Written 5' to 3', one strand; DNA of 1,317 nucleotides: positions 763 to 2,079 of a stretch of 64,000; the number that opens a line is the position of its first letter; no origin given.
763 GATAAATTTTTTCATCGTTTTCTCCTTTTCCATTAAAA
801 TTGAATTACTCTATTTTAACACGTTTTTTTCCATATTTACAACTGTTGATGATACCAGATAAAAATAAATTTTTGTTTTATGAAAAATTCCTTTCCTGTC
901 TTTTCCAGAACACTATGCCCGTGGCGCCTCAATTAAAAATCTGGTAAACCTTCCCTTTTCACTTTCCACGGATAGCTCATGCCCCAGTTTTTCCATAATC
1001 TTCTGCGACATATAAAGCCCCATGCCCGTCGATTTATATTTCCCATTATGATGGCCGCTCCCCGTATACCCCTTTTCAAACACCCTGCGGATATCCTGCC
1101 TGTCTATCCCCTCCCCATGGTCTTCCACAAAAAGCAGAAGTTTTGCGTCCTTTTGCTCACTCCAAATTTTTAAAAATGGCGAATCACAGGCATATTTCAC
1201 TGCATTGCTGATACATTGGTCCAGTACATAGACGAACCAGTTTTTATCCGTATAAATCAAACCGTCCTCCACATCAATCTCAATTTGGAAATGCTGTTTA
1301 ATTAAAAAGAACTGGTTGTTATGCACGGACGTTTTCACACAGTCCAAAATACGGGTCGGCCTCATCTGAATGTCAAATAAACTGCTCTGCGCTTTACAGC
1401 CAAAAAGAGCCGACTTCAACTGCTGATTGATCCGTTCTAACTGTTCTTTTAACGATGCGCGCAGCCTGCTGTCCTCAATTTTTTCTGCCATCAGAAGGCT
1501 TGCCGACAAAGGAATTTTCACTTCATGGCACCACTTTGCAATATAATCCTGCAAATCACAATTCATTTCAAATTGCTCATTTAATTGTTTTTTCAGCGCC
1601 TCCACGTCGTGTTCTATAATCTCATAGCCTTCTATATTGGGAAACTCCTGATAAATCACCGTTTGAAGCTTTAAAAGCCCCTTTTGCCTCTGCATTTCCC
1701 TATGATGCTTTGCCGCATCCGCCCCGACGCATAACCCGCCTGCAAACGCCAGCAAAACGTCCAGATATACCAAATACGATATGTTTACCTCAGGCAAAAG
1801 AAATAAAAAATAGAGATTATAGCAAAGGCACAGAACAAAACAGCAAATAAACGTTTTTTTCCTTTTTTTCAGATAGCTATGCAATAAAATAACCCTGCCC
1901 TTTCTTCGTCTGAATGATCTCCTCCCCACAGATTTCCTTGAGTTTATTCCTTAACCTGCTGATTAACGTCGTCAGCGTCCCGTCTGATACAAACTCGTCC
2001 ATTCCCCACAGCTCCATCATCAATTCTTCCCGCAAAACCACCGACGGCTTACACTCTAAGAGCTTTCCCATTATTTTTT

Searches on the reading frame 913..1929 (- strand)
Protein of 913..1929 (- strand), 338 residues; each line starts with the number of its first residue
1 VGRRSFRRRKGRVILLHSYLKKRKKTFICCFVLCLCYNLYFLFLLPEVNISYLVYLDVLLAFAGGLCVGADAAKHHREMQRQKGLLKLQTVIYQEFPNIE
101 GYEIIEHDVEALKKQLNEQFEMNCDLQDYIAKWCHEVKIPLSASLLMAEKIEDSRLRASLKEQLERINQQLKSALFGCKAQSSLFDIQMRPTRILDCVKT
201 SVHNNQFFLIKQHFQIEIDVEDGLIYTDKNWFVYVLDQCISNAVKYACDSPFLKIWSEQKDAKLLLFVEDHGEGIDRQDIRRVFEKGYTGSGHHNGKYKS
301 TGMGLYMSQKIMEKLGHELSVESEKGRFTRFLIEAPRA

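Call 40: search_protein_families(library=pfam, proteins=[window:913-1929:-], max_evalue=0.001)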
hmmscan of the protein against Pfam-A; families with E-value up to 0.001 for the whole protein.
window:913-1929:- (338 aa): 2 families
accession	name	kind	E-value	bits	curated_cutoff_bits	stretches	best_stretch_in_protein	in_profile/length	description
PF02518.31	HATPase_c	-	5.1e-18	66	26.4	1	228-337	2-109/111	Histidine kinase-, DNA gyrase B-, and HSP90-like ATPase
PF00512.31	HisKA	-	0.00039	20.8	26.9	1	127-173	3-49/66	His Kinase A (phospho-acceptor) domain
